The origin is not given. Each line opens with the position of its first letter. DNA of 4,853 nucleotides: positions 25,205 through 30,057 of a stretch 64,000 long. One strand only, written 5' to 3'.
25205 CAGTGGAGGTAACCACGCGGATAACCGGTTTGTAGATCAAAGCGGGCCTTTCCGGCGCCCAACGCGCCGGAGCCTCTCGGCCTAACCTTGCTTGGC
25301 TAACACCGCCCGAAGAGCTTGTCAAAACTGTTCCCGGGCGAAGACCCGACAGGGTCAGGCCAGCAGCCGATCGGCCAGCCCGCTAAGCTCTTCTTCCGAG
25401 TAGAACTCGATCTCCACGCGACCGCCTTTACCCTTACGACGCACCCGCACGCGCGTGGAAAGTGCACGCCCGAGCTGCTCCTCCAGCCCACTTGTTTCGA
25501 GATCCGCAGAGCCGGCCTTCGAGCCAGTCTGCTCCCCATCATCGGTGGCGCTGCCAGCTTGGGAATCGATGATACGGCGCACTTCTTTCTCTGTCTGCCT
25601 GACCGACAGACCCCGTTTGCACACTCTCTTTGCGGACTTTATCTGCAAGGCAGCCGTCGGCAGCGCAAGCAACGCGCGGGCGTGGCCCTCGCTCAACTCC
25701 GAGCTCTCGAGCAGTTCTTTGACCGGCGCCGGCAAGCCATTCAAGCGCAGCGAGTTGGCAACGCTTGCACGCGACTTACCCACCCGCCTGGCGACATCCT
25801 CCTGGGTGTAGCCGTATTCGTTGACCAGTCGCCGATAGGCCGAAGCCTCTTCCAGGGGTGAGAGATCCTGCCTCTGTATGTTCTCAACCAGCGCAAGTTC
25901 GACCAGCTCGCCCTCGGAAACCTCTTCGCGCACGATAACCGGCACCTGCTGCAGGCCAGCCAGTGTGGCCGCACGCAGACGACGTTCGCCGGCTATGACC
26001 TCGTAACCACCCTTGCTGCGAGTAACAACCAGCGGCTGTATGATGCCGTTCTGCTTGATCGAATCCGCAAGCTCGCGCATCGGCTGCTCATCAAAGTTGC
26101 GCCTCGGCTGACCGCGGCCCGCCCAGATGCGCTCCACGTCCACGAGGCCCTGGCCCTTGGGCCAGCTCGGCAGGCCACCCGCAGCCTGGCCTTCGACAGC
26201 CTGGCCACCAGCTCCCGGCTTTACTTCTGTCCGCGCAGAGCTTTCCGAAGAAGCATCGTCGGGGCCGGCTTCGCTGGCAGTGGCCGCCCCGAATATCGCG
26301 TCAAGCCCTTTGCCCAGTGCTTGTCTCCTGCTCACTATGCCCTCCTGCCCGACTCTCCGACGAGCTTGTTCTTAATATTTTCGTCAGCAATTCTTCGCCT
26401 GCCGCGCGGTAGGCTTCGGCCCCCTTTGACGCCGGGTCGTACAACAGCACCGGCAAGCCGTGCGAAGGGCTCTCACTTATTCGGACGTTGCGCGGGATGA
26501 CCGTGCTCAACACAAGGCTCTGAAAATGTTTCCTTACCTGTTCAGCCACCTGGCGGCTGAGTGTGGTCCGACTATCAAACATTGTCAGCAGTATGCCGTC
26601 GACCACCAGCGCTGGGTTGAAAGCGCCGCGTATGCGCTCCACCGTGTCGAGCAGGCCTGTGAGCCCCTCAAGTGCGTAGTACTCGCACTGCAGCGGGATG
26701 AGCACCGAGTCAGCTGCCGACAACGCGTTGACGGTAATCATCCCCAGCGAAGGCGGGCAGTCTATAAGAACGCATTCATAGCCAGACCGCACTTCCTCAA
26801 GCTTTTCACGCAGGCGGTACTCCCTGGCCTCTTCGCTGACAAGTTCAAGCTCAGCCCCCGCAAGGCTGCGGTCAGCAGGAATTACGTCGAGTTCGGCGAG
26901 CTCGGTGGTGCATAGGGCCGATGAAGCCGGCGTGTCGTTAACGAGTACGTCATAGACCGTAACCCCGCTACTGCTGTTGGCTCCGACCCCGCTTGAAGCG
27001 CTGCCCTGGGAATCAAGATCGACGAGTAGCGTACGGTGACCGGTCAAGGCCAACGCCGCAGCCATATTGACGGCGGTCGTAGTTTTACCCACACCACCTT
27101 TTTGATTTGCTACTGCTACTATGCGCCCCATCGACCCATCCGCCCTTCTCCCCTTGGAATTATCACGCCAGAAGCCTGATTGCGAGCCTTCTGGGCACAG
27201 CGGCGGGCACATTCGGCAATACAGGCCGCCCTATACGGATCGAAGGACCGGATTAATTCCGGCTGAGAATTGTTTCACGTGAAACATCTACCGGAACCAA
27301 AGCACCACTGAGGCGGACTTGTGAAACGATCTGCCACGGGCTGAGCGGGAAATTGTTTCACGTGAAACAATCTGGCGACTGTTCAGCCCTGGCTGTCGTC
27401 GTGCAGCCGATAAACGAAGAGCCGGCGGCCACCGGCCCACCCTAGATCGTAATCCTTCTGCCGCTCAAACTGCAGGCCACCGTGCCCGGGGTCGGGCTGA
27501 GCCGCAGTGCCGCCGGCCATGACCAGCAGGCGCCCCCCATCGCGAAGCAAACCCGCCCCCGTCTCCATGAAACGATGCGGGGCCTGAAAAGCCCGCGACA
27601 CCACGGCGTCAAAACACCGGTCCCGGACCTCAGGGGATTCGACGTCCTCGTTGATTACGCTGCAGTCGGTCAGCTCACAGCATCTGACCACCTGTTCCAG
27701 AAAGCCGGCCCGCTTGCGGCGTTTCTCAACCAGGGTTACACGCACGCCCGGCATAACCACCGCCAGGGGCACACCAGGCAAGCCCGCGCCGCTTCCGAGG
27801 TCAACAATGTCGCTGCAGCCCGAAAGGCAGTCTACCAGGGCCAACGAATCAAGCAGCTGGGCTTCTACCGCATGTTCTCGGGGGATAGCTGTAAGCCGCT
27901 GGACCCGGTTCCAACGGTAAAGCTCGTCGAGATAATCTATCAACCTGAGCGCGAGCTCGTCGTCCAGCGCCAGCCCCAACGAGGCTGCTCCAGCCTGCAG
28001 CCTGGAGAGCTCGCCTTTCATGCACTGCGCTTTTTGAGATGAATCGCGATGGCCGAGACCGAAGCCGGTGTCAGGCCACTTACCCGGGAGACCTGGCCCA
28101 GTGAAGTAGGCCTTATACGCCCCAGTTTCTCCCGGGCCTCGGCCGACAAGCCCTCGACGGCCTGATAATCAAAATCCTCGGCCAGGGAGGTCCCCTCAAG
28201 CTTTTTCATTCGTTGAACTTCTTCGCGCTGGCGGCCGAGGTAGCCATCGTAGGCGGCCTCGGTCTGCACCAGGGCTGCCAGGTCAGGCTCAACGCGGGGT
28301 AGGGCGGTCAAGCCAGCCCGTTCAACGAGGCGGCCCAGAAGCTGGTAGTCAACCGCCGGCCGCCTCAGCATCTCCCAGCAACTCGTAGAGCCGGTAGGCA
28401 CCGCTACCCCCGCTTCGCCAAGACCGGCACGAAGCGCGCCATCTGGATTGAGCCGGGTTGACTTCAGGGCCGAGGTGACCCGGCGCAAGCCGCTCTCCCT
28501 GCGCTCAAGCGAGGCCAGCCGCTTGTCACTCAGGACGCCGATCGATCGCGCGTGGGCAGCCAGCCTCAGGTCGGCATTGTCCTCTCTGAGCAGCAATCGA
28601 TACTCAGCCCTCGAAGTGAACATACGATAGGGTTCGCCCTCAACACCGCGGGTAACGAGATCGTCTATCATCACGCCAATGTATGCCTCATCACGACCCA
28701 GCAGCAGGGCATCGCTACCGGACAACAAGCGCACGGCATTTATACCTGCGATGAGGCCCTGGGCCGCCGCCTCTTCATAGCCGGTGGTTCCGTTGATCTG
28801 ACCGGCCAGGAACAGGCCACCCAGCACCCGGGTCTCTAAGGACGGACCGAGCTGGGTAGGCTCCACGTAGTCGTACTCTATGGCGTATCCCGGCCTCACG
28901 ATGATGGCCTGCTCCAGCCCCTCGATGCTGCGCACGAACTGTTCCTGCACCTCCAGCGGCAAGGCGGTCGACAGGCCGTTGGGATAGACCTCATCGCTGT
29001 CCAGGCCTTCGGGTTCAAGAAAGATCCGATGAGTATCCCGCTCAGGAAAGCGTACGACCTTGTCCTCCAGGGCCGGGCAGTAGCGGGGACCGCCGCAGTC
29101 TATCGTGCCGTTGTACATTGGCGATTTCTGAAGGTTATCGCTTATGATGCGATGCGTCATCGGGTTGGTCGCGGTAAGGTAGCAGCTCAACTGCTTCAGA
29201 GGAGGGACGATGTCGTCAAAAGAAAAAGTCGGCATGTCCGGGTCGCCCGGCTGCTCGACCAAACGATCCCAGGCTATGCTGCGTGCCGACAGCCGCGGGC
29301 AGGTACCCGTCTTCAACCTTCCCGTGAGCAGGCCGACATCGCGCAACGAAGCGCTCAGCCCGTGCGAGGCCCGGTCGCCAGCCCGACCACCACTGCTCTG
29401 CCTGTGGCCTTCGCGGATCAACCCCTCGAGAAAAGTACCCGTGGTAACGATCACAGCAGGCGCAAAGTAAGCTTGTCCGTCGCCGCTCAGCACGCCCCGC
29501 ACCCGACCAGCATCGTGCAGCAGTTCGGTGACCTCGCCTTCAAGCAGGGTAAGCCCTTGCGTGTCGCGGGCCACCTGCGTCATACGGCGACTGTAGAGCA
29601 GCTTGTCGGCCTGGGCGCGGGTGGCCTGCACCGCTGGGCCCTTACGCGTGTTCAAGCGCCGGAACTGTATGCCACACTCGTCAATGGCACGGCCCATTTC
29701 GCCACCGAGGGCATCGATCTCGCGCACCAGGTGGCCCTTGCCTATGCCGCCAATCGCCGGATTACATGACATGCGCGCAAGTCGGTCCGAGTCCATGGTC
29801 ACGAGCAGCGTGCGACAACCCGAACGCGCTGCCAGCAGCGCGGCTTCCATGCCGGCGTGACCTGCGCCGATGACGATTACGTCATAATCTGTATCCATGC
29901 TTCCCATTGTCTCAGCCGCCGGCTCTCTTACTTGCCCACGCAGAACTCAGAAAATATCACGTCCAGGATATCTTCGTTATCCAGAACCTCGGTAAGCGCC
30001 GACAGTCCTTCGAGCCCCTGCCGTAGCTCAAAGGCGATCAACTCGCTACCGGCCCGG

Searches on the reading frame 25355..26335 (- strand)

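Call 64: search_protein_families(library=pfam, proteins=[window:25355-26335:-], max_evalue=0.00001)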
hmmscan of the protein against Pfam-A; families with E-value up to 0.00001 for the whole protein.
window:25355-26335:- (326 aa): 3 families
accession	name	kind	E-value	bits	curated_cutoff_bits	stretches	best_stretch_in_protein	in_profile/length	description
PF17762.8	HTH_ParB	-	2.3e-36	124.5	22.6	1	156-255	1-100/102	ParB HTH domain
PF02195.25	ParB_N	-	2.4e-29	101.6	26.3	1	65-154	6-95/95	ParB N-terminal domain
PF23552.2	ParB_C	-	2e-07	30.8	23.8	1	280-324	4-49/50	ParB dimerisation domain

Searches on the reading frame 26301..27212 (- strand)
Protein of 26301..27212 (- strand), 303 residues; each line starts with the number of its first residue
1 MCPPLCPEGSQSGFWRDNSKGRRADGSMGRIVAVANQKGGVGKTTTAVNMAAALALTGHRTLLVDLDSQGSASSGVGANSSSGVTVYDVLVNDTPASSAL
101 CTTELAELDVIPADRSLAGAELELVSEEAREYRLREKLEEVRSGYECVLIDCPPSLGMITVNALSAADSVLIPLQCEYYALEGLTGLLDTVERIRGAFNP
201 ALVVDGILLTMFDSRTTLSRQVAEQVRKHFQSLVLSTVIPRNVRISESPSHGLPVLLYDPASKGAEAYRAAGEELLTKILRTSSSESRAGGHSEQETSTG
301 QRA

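Call 64: search_protein_families(library=pfam, proteins=[window:26301-27212:-], max_evalue=0.00001)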
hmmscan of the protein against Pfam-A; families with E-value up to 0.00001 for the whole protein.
window:26301-27212:- (303 aa): 6 families
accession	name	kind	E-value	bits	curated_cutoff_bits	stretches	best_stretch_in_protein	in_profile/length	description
PF13614.12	AAA_31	-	3.4e-60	203.4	27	1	30-202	2-175/177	AAA domain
PF01656.29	CbiA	-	2.8e-27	95.6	25.4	1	32-255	1-125/125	CobQ/CobB/MinD/ParA nucleotide binding domain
PF09140.17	MipZ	-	3.9e-13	49.7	20.7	1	31-179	2-134/262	ATPase MipZ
PF06564.18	CBP_BcsQ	-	1.2e-10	41.8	21.3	1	31-268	3-226/234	Cellulose biosynthesis protein BcsQ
PF10609.15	ParA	-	1.4e-09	38.2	27.1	1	30-72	4-46/246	NUBPL iron-transfer P-loop NTPase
PF00142.24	Fer4_NifH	-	6.9e-06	26.2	25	0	37-71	7-41/271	4Fe-4S iron sulfur cluster binding proteins, NifH/frxC family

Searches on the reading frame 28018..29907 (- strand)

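Call 64: search_protein_families(library=pfam, proteins=[window:28018-29907:-], max_evalue=0.00001)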
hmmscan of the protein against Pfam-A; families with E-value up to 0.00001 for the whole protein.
window:28018-29907:- (629 aa): 7 families
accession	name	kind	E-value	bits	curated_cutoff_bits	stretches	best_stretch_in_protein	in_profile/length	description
PF01134.28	GIDA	-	4.5e-156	520.2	22.1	1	9-397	1-389/391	Glucose inhibited division protein A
PF13932.14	SAM_GIDA_C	-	1.7e-21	76.2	27.1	1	565-620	1-56/57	tRNA modifying enzyme MnmG/GidA C-terminal helical bundle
PF21680.2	GIDA_C_1st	-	1.6e-10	42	24.7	1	461-561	1-96/96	tRNA modifying enzyme MnmG/GidA C-terminal helical domain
PF07992.20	Pyr_redox_2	-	5.4e-08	33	26.1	1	8-158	1-109/291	Pyridine nucleotide-disulphide oxidoreductase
PF12831.13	FAD_oxidored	-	2.1e-06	27.7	27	1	9-139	1-124/416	FAD dependent oxidoreductase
PF00890.30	FAD_binding_2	-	2.5e-06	27.4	20.4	0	9-38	1-30/414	FAD binding domain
PF01266.30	DAO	-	9.1e-06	25.9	27.9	0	98-165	144-210/353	FAD dependent oxidoreductase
